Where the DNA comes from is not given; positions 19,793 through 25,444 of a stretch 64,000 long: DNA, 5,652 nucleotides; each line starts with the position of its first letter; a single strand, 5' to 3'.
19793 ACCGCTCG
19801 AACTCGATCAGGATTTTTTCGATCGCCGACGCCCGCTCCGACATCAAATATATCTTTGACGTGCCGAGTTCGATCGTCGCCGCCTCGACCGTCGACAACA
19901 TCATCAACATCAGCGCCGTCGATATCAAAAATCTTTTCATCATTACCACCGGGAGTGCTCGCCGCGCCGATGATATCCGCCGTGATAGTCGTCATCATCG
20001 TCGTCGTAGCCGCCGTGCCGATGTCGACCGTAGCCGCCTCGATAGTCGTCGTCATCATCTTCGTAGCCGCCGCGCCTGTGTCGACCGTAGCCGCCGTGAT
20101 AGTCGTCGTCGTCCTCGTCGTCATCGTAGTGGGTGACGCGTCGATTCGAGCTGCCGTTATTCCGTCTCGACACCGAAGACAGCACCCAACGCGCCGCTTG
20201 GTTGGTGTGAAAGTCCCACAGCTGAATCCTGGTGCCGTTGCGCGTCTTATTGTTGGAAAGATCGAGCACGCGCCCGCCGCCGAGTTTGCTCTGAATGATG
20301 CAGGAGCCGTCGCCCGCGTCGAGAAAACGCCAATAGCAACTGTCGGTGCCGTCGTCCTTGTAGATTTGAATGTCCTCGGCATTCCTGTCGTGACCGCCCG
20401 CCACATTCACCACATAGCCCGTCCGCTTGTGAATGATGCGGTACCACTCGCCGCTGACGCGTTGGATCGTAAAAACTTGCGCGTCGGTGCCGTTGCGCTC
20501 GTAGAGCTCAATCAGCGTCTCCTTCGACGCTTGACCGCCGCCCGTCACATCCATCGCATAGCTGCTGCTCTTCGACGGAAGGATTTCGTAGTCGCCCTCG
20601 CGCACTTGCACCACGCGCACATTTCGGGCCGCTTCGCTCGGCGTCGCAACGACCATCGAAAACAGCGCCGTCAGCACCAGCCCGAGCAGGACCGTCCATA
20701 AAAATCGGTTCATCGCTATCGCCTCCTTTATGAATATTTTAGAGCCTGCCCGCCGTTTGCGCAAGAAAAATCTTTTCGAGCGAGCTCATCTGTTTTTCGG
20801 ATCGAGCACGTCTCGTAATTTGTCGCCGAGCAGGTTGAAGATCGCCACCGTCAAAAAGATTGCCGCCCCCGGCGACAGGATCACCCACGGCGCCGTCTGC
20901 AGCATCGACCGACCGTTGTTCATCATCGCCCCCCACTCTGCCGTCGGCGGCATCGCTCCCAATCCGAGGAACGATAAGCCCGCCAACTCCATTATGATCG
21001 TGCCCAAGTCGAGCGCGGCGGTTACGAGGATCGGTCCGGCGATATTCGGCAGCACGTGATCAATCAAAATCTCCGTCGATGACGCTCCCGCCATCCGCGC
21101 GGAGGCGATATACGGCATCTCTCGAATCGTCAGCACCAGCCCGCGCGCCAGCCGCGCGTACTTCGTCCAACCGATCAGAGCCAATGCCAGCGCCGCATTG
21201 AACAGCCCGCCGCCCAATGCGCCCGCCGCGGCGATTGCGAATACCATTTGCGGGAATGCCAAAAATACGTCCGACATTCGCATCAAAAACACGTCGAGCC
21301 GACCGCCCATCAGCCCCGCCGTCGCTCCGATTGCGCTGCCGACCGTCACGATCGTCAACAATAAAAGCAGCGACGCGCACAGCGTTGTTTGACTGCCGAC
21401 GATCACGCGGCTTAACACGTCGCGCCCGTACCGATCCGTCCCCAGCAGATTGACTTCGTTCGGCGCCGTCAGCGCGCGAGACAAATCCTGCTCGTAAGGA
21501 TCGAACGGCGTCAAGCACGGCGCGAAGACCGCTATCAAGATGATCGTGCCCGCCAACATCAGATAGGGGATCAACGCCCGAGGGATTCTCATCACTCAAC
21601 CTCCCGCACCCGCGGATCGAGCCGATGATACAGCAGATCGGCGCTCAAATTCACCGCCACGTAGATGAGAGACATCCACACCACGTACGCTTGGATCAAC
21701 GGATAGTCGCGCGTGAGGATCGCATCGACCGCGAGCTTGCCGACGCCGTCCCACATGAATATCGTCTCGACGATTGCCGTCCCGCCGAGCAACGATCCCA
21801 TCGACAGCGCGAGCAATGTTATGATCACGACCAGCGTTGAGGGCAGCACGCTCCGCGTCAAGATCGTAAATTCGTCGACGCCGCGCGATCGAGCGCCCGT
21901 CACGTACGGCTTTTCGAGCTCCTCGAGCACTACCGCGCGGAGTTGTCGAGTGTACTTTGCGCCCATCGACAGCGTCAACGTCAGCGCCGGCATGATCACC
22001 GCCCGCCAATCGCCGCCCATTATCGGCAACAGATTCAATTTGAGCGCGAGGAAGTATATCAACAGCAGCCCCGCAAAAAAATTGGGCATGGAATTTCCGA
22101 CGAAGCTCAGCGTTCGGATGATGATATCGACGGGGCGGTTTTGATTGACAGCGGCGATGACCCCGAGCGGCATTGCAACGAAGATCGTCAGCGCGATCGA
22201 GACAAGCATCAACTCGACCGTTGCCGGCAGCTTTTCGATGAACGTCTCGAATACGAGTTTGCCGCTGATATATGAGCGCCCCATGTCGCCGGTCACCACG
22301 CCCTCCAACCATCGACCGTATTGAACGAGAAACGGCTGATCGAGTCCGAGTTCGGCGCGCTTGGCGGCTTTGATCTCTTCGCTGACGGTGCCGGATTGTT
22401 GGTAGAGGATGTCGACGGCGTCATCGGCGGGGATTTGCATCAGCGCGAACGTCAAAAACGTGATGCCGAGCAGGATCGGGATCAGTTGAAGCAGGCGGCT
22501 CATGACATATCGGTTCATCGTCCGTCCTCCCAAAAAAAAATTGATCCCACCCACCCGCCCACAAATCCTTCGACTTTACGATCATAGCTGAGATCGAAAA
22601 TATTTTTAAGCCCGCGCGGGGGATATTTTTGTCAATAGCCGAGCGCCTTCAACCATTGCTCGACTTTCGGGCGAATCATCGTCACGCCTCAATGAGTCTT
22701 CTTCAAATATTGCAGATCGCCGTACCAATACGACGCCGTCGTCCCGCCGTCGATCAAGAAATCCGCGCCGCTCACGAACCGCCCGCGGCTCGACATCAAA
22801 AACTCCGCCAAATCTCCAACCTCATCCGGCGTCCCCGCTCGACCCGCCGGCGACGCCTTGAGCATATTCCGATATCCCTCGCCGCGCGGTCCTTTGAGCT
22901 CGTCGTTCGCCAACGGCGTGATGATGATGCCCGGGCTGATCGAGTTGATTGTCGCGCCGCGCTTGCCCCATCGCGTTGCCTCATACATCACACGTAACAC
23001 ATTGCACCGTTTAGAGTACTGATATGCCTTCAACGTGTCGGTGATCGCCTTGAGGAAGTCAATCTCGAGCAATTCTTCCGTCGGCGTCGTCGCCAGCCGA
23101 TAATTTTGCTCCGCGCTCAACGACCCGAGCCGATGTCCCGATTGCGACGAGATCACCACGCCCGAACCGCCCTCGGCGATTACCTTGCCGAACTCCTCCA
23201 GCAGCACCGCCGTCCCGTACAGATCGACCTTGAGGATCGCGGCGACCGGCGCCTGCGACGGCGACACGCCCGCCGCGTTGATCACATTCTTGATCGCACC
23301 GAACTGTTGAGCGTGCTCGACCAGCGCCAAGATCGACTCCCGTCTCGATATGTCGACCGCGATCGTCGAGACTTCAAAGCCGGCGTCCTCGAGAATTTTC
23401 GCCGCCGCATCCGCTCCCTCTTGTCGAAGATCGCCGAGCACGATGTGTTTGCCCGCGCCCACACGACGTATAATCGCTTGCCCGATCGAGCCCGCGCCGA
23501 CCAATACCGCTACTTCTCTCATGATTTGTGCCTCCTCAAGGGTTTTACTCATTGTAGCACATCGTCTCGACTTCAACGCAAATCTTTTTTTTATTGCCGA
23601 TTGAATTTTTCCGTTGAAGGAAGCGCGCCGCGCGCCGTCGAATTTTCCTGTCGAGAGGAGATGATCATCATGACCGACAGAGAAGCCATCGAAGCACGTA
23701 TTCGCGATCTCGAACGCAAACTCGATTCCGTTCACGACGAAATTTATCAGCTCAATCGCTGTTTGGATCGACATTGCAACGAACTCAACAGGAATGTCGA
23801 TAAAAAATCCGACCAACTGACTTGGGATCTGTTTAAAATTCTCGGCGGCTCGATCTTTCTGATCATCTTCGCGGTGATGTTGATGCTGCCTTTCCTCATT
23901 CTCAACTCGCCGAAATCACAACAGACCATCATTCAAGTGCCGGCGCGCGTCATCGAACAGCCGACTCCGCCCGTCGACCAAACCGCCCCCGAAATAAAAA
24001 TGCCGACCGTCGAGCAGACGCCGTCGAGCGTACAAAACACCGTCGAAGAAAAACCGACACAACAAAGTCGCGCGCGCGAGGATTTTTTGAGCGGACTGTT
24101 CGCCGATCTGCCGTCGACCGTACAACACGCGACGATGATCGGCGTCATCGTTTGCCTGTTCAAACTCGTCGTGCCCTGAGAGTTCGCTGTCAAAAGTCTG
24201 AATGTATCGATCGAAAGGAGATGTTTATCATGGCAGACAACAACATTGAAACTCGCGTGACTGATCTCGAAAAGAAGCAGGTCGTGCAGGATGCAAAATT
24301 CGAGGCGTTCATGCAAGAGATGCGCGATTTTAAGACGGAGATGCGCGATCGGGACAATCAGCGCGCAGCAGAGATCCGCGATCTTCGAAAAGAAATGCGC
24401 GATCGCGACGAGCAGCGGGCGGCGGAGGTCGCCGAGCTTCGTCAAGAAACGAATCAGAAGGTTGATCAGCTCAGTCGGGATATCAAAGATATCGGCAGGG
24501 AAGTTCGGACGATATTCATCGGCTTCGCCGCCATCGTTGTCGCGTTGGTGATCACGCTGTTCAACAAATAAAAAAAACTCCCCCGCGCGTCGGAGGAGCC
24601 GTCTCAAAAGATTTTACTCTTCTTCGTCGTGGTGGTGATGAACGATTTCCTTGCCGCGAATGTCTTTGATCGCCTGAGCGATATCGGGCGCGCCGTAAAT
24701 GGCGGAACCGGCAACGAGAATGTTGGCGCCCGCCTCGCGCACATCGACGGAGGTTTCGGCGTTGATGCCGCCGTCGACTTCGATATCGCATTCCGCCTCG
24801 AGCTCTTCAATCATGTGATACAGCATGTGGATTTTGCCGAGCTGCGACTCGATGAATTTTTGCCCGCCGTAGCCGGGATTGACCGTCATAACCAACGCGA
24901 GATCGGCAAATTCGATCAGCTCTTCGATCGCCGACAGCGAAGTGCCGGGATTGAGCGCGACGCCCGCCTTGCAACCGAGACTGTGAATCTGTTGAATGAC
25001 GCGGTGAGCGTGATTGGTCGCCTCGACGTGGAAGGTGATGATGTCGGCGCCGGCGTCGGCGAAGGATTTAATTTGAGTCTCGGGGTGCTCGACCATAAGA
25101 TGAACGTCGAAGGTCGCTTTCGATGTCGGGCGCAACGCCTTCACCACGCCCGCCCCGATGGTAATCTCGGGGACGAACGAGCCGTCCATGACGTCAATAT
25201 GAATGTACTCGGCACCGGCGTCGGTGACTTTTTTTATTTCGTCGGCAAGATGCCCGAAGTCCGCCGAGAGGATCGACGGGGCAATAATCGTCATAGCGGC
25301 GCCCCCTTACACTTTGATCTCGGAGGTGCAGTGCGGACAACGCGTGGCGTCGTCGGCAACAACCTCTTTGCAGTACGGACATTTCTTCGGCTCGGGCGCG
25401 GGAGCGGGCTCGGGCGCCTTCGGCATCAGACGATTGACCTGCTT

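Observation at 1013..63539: Hyper-abundant 12-bp palindrome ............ scattered through coding sequence in all three reading phases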

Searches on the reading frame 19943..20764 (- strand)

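Call 50: search_protein_families(library=pfam, proteins=[window:19943-20764:-], max_evalue=0.00001)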
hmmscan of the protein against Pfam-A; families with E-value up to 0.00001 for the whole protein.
window:19943-20764:- (273 aa): 2 families
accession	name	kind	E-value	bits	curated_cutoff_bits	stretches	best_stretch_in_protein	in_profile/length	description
PF14200.12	RicinB_lectin_2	-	1.3e-27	96.7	25.6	2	108-183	15-89/89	Ricin-type beta-trefoil lectin domain-like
PF00652.28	Ricin_B_lectin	-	1.5e-07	32.1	29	0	107-208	2-98/126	Ricin-type beta-trefoil lectin domain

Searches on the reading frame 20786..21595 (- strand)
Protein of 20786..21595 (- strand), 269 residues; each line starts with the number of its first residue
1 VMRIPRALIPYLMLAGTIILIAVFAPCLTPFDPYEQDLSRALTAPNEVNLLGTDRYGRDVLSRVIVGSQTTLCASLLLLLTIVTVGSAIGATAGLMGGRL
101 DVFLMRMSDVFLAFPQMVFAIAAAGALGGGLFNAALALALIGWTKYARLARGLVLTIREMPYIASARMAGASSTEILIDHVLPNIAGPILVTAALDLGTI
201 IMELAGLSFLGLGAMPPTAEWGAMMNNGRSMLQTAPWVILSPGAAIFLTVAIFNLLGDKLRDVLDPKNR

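Call 50: search_protein_families(library=pfam, proteins=[window:20786-21595:-], max_evalue=0.00001)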
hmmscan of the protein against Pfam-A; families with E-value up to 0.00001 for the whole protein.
window:20786-21595:- (269 aa): 1 family
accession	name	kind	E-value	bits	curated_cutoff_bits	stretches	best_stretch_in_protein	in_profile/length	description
PF00528.27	BPD_transp_1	-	2.4e-28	99.5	26.4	1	86-268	1-182/184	Binding-protein-dependent transport system inner membrane component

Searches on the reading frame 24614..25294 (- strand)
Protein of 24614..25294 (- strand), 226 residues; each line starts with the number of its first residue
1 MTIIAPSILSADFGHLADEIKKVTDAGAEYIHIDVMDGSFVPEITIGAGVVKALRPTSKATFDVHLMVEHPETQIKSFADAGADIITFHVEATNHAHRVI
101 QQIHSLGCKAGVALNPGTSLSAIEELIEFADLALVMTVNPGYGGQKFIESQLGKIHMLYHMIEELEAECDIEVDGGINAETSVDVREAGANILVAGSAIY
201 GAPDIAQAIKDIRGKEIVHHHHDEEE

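Call 50: search_protein_families(library=pfam, proteins=[window:24614-25294:-], max_evalue=0.00001)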
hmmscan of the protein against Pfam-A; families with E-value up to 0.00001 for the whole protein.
window:24614-25294:- (226 aa): 1 family
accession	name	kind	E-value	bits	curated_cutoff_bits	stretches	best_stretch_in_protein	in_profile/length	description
PF00834.25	Ribul_P_3_epim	-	2.5e-77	259.2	21.1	1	4-200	2-198/198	Ribulose-phosphate 3 epimerase family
